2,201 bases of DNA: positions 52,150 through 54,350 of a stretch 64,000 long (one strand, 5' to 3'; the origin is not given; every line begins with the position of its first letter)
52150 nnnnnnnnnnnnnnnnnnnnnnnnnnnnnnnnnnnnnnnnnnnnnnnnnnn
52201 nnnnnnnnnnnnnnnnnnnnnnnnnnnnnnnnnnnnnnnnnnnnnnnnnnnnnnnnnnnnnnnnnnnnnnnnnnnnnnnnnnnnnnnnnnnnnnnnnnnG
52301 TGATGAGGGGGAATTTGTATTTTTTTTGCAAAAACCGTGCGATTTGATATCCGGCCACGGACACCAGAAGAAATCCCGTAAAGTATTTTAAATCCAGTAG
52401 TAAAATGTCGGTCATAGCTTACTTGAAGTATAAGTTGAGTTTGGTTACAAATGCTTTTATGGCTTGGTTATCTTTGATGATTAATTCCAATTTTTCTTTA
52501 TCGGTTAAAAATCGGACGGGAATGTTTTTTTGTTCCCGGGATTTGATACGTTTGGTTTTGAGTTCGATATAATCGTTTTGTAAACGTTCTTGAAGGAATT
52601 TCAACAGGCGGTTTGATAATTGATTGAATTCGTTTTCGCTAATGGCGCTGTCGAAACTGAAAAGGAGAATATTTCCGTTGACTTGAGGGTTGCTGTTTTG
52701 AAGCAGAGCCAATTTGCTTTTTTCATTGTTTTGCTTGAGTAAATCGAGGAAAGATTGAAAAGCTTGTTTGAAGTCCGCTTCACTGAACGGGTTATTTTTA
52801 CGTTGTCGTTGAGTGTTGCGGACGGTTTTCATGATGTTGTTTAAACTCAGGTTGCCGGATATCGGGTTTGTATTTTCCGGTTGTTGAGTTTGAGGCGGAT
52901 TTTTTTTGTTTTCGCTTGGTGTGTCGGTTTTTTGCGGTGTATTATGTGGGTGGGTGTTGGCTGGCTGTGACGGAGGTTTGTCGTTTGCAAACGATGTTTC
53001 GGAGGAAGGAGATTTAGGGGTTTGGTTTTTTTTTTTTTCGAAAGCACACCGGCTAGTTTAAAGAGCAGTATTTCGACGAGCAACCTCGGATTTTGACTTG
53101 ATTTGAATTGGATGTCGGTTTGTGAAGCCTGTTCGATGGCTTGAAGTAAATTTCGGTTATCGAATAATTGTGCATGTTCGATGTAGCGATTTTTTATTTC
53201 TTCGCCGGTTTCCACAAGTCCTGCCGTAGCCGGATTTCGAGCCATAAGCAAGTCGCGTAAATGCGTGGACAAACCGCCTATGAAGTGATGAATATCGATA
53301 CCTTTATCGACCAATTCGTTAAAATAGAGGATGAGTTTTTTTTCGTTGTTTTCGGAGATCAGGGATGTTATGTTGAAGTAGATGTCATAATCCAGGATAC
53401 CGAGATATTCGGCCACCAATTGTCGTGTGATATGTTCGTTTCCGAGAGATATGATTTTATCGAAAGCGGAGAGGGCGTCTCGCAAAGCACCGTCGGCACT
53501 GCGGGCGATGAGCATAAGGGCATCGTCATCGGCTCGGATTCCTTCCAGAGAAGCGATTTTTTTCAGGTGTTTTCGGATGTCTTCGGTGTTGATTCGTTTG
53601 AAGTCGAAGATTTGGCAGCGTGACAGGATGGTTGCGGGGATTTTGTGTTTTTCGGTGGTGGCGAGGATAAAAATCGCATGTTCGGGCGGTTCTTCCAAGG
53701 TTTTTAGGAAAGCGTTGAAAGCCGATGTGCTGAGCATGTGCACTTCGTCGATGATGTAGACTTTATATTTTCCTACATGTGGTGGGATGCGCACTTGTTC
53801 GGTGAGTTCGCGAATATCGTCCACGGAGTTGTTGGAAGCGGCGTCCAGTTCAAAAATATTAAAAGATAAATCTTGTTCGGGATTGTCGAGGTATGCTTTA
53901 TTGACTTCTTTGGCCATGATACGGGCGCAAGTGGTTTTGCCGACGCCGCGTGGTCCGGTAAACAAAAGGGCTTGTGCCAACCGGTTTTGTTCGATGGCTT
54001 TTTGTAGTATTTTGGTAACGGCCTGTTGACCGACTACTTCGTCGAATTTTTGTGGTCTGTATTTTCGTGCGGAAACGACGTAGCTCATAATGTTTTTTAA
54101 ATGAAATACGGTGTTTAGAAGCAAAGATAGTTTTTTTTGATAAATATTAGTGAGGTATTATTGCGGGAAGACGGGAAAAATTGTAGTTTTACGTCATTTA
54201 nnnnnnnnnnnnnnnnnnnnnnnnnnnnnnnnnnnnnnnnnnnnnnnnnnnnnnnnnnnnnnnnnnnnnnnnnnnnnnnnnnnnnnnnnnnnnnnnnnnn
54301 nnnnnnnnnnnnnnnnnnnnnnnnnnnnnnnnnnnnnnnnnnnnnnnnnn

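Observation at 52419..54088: dnaX is broken by a 13-A run: the genomic frame gives a gamma-like short form and a -1 shift restores full-length tau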

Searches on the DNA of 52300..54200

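Call 51: search_rna_families(source=window, start=52300, end=54200, threshold=evalue, max_evalue=10)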
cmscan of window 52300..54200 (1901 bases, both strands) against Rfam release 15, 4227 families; matches with E-value up to 10: 2.
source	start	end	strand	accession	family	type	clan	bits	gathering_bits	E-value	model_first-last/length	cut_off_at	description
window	52511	52596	+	RF01730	Termite-leu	Cis-reg;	-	16.6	51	2.7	1-78/78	no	Termite-leu RNA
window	52691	52832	+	RF02567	Va-907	Gene; sRNA;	-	15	45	0.26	1-311/311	no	Vibrio alginolyticus sRNA 907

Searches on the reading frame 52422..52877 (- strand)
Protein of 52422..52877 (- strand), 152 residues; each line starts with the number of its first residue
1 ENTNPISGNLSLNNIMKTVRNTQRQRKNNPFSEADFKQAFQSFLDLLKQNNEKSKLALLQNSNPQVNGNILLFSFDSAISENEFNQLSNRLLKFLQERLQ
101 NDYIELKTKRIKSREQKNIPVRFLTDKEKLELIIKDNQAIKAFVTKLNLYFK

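Call 48: predict_structure(alignment_id=A1)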
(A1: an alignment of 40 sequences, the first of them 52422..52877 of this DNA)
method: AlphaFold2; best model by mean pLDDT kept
length: 152 residues; sequences in the alignment: 40
mean_pLDDT: 84.3   pTM: 0.61
mean pLDDT of the five models: 84.3, 82.6, 81.0, 79.7, 78.9
residues with pLDDT >= 90: 85; 70-90: 33; 50-70: 26; < 50: 8
segments of 3 or more residues with pLDDT < 50: 1-3, 7-10
pLDDT, mean of each block of 10 residues (from residue 1): 48 57 84 98 98 97 96 95 97 98 97 61 78 86 80 61
secondary structure, 60 per line:
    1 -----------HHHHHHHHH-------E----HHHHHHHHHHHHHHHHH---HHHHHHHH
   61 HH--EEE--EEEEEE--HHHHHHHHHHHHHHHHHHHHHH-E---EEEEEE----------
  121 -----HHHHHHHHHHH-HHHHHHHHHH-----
elements in order: H12-20 H33-49 H53-62 E65-67 E70-75 H78-99 E105-110 H126-136 H138-147

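Call 50: fold_search(model_id=the predicted structure, library=pdb)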
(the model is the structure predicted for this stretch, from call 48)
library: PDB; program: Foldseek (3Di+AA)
matches with E <= 10: 622; with E <= 0.001: 0
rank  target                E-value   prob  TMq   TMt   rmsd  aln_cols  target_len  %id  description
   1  9nfh                  7.2e-02  0.38  0.20  0.24   5.8        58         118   16  Native cis-CaaD (released 2025-04-02)
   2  9ngd                  1.5e-01  0.41  0.20  0.24   5.6        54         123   17  cis-CaaD/Cg10062 chimera (released 2025-04-02)
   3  9nf3_C                1.8e-01  0.21  0.21  0.22  14.3        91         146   20  cis-CaaD E114D mutant with a covalent ethylene intermediate of the hydration and decarboxylation of cis-3-chloroacryli (released 2025-04-02)
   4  9yri_A                1.9e-01  0.28  0.19  0.19   5.4        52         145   15  cis-CaaD E114Q mutant with covalent intermediates of the hydration and decarboxylation of acetylenecarboxylic acid (released 2025-11-05)
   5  9ngb                  2.1e-01  0.28  0.18  0.22   5.4        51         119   16  truncated cis-CaaD (released 2025-04-02)
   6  9ng8_A                2.1e-01  0.28  0.19  0.19   5.3        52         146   15  cis-CaaD T34A mutant apo (released 2025-04-02)
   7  7ykm                  2.3e-01  0.90  0.28  0.49   2.5        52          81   21  Structure of DciA DUF721 domain from Deinococcus radiodurans (released 2023-08-02)
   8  9nf9_A                2.5e-01  0.35  0.20  0.21   5.6        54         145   17  cis-CaaD E114N mutant apo (released 2025-04-02)
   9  9nff_A                2.5e-01  0.25  0.19  0.19   5.4        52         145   15  Native cis-CaaD with acetylenecarboxylic acid substrate (released 2025-04-02)
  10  4p7m_C                2.7e-01  0.33  0.20  0.29   3.2        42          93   12  Crystal structure of Plasmodium falciparum MIF in complex with 3-[(2-methyl-6-phenylpyridin-4-yl)oxy]phenol (released 2014-10-15)
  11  2flz_A                2.7e-01  0.28  0.20  0.20   5.6        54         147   17  The X-ray structure of cis-3-chloroacrylic acid dehalogenase (cis-CaaD) with a sulfate ion bound in the active site (released 2006-11-21)
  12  9nf1_A                2.7e-01  0.25  0.19  0.19   5.4        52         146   15  cis-CaaD E114D mutant (released 2025-04-02)
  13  3mf8                  2.8e-01  0.25  0.19  0.23   5.3        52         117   15  Crystal Structure of Native cis-CaaD (released 2011-01-12)
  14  9ngl_A                2.8e-01  0.23  0.19  0.19   5.4        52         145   15  cis-CaaD E114Q (released 2025-04-02)
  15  9ng8_B                3.0e-01  0.23  0.19  0.20   5.4        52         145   15  cis-CaaD T34A mutant apo (released 2025-04-02)
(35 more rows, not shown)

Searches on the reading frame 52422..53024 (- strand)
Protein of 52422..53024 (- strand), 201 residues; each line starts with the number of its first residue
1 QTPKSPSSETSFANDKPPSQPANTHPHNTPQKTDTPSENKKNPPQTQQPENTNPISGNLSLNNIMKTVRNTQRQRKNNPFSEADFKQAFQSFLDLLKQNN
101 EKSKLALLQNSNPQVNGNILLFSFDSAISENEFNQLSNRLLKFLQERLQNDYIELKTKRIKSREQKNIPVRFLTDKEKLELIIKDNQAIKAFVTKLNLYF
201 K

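Call 41: search_protein_families(library=pfam, proteins=[window:52422-53024:-], max_evalue=1)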
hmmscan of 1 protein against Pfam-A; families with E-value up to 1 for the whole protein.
window:52422-53024:- (201 aa): 3 families
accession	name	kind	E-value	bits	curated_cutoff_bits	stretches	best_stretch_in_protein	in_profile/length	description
PF08264.19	Anticodon_1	-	0.0027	18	25.1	1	124-165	15-56/148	Anticodon-binding domain of tRNA ligase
PF19786.4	DUF6270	-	0.06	13.7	27.5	1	67-164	110-211/222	Family of unknown function (DUF6270)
PF00752.23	XPG_N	-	0.07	14.1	22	1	89-149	3-66/101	XPG N-terminal domain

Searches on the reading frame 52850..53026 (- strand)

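Call 4: search_protein_families(library=pfam, proteins=[window:52850-53026:-], max_evalue=0.1)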
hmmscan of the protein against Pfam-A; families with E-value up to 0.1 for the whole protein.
seq(59 aa): 1 family
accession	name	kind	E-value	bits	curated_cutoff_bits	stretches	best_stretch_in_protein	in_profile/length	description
PF00035.32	dsrm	-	0.027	15.5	23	1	9-54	1-45/66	Double-stranded RNA binding motif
